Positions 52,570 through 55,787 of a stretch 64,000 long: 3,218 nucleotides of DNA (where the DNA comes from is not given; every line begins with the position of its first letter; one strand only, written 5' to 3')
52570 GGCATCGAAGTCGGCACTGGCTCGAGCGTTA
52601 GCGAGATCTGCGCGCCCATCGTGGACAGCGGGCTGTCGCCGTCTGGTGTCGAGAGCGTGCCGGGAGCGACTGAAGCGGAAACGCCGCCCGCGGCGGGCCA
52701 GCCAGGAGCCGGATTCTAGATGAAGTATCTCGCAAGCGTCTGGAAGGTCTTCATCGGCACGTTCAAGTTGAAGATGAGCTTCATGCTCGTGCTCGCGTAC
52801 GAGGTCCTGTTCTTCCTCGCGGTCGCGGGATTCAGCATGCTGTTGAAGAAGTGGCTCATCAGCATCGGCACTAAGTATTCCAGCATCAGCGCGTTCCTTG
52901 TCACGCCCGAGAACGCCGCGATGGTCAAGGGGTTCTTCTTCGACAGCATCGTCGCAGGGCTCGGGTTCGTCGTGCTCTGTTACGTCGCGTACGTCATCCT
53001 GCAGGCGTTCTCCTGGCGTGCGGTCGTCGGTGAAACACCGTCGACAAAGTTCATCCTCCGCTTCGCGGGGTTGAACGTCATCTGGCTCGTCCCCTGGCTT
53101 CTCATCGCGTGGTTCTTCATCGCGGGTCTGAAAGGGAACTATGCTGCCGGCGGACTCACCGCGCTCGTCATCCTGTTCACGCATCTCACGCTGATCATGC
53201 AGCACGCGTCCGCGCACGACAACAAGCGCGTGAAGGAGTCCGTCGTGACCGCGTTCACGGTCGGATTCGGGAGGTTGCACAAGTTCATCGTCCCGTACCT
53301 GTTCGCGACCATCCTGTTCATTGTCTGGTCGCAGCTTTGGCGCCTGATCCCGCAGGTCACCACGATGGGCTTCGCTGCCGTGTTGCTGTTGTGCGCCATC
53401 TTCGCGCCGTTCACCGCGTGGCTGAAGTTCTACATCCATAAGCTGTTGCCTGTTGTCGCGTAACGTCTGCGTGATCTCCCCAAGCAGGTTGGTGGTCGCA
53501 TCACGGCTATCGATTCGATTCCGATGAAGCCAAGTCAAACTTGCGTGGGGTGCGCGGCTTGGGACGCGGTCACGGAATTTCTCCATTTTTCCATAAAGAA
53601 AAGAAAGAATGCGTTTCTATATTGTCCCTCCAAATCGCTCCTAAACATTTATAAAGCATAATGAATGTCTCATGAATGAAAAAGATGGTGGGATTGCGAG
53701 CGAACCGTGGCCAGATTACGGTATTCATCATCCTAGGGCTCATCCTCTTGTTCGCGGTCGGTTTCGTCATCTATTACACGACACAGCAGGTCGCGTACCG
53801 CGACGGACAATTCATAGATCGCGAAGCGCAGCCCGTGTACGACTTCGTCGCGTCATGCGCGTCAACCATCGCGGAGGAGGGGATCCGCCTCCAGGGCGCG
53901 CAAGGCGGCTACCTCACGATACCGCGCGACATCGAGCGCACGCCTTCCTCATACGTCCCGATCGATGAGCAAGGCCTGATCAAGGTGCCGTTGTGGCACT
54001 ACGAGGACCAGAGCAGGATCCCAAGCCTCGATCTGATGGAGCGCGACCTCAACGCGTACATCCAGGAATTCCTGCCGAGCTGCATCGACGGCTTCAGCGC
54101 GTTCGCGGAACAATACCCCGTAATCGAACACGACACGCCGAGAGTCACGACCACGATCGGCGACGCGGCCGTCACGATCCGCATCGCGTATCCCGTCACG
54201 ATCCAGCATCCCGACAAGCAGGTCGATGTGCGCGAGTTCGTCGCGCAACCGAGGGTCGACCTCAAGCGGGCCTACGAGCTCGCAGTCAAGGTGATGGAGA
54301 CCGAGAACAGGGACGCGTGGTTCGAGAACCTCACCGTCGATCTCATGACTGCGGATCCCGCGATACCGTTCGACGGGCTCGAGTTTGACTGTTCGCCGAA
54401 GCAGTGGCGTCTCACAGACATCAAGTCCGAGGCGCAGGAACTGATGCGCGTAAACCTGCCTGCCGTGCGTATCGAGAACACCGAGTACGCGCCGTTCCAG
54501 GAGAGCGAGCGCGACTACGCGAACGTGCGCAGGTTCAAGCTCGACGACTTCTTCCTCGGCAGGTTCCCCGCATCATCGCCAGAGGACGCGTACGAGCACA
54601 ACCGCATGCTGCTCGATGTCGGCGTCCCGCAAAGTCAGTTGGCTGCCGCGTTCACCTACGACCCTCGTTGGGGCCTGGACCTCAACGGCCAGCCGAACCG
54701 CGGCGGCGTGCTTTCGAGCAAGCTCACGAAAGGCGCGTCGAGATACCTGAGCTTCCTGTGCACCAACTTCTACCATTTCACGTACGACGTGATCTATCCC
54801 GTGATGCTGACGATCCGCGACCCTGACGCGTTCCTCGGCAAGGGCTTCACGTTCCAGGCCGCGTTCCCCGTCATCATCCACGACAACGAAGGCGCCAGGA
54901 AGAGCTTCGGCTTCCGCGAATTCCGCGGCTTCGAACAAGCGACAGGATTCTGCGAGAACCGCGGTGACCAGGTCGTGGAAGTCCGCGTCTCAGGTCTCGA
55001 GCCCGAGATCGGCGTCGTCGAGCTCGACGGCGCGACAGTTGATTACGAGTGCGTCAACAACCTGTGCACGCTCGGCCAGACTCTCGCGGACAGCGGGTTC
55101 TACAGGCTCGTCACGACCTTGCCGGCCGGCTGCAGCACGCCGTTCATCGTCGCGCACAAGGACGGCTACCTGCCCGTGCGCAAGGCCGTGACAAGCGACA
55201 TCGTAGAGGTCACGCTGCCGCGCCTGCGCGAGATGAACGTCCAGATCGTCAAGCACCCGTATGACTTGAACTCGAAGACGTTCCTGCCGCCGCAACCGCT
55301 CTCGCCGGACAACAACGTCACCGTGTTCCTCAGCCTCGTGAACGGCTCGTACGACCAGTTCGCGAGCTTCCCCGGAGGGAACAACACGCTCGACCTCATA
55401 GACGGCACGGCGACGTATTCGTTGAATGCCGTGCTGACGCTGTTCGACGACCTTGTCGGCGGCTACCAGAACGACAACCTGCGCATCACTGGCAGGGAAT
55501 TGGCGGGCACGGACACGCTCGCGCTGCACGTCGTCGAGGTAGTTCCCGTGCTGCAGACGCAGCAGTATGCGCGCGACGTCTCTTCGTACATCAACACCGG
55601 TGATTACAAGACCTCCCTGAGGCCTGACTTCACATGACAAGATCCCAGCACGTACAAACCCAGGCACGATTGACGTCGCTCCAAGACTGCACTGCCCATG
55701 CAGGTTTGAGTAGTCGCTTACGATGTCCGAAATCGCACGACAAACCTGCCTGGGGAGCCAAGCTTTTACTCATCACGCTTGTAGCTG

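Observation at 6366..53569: REP-like family of dispersed imperfect palindromes sitting just after stop codons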

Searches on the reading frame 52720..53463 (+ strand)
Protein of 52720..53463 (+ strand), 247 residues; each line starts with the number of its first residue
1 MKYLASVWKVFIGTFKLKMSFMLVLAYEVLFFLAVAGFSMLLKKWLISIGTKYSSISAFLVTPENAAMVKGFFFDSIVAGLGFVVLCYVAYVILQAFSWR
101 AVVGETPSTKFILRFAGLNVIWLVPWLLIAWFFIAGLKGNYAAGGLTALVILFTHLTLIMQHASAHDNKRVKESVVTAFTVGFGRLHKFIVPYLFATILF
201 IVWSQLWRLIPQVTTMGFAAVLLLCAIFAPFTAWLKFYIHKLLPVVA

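Call 16: search_protein_families(library=pfam, proteins=[window:52720-53463:+])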
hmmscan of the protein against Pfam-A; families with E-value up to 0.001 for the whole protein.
window:52720-53463:+ (247 aa): 0 families

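Call 67: find_encoding_contigs(protein=window:52720-53463:+, flank=10000, max_places=10)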
Protein window:52720-53463:+ (247 aa): 2 contigs read that carry it; 2 places shown.
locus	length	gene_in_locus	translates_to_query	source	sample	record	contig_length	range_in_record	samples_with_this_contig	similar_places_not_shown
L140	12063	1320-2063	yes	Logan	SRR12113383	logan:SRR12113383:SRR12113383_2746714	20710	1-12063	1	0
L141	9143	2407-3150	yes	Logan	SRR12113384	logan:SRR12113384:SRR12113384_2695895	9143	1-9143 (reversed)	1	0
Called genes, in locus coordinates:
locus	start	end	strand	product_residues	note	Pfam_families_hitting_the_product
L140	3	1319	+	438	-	?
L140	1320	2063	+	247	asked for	-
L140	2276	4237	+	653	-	-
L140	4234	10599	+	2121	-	PF16656:Pur_ac_phosph_N (faint), PF09136:Glucodextran_B (faint)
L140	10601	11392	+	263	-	-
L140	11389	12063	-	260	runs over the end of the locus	-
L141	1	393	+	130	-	?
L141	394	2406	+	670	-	-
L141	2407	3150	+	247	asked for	-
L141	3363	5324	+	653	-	-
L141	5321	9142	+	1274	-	?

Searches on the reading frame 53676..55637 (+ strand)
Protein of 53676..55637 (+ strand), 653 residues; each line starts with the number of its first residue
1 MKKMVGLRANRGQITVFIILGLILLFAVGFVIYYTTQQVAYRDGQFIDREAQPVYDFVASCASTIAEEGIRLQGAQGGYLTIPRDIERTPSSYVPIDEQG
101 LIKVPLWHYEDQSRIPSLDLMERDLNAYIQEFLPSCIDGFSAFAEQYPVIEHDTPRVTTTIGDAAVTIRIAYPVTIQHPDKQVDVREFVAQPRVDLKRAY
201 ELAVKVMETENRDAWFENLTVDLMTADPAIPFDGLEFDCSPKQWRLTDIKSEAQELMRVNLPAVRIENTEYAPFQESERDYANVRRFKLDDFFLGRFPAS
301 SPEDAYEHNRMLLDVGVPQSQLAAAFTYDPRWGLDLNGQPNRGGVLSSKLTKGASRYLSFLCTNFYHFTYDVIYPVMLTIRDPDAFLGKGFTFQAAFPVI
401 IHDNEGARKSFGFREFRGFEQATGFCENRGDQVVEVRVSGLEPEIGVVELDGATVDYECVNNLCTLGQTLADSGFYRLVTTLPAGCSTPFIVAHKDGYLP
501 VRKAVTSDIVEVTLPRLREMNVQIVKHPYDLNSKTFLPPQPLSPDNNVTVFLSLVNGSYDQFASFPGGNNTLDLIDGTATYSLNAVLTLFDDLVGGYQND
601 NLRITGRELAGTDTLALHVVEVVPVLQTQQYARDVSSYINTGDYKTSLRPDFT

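Call 16: search_protein_families(library=pfam, proteins=[window:53676-55637:+])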
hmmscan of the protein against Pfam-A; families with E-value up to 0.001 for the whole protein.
window:53676-55637:+ (653 aa): 0 families

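Call 81: find_homologous_proteins(query=window:53676-55637:+, max_evalue=1e-10)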
Query window:53676-55637:+ (653 aa): 103 proteins with E <= 1e-10 among 8000 candidates.
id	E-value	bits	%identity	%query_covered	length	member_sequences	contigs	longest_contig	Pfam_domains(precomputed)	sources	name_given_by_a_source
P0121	0.0e+0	1496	100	100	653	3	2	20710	-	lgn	-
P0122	4.8e-296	1001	65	98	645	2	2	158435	-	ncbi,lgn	-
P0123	7.7e-293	991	64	98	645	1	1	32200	-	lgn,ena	-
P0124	3.6e-287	972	63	98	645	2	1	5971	-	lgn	-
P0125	5.2e-285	965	65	96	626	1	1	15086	-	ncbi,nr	ncbi:MAG TPA: hypothetical protein VLJ21_00360, partial [Candidatus Binatia bacterium]|nr:hypothetic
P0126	1.6e-273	927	61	98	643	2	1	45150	-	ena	-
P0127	2.5e-269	913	60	97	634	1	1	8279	-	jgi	jgi:hypothetical protein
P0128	2.5e-260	883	58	98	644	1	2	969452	-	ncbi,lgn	-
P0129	3.6e-257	873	58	97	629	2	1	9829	-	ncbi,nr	ncbi:hypothetical protein HY492_02520 [Candidatus Woesearchaeota archaeon]|nr:hypothetical protein [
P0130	1.4e-255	868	58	98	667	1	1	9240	-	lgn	-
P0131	2.1e-249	847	57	98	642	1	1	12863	-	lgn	-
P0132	1.1e-246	838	55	99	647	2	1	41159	-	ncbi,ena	-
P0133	1.8e-172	593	41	99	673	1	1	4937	-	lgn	-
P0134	7.7e-163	561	39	99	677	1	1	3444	-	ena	-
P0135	2.6e-162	560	39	96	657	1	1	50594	-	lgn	-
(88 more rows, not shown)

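Call 82: find_encoding_contigs(protein=P0125, flank=10000, max_places=2)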
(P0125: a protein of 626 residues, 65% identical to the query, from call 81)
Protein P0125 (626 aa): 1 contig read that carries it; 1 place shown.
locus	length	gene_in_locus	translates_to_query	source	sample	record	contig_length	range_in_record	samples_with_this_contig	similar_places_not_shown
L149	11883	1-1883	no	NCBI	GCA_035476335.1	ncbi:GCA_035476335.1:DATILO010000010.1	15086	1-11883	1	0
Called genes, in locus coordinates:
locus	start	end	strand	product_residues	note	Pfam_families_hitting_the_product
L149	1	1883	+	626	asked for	?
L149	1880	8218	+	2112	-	PF19077:Big_13 (faint), PF09136:Glucodextran_B (faint), PF17936:Big_6 (faint)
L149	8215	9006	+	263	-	-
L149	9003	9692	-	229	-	-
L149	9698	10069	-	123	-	-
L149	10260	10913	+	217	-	PF02954:HTH_8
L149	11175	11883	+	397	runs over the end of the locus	PF18911:PKD_4 (faint), PF00801:PKD (faint), PF17803:Cadherin_4 (weak), PF17963:Big_9 (weak)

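Call 83: find_encoding_contigs(protein=P0122, flank=10000, max_places=2)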
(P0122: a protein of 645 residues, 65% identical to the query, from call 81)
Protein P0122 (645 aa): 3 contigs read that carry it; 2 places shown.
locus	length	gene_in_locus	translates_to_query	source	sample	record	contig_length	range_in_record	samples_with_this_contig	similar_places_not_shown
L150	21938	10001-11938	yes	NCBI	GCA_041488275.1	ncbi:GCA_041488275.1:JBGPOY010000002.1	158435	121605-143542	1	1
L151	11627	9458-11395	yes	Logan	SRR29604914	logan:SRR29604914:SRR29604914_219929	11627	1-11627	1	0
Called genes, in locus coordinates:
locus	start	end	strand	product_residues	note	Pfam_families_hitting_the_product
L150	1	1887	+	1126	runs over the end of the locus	-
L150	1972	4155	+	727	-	-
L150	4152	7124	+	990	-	-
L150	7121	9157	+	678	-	-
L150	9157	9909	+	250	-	-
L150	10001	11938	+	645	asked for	-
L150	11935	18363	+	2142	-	PF00041:fn3 (faint), PF09136:Glucodextran_B (faint), PF19077:Big_13 (faint)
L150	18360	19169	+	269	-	-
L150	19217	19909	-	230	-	-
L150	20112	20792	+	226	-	PF02954:HTH_8 (weak)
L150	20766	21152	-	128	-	-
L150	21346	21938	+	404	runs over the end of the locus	PF17803:Cadherin_4 (faint), PF05345:He_PIG (faint), PF17963:Big_9 (faint), PF00801:PKD (faint), PF18911:PKD_4 (faint), PF21027:Sde0182_C (faint), PF13750:Big_3_3 (faint)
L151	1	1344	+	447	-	?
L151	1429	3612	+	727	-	-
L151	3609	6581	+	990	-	-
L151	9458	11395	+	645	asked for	-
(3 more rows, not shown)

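Call 84: find_encoding_contigs(protein=P0128, flank=10000, max_places=2)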
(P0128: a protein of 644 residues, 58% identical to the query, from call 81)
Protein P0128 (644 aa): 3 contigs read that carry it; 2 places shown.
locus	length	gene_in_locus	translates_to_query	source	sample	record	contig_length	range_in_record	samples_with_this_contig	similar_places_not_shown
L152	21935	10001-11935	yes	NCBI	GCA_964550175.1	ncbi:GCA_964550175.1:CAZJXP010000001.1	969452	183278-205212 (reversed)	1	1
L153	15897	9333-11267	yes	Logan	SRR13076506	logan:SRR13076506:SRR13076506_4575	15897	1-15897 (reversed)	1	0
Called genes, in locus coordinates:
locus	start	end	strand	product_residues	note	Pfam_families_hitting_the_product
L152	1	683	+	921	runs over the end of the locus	-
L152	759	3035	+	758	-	-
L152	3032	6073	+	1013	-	-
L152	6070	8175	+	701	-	-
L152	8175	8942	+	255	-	-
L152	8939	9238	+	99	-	-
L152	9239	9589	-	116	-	-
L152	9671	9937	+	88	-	-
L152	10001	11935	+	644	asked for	-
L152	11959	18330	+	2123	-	PF00041:fn3 (faint), PF09136:Glucodextran_B (faint), PF19077:Big_13 (faint)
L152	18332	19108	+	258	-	-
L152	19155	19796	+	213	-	PF02954:HTH_8 (weak)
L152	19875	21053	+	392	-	PF17803:Cadherin_4 (faint), PF00801:PKD (faint), PF17963:Big_9 (faint)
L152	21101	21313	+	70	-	-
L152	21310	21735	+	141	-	-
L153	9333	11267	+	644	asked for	-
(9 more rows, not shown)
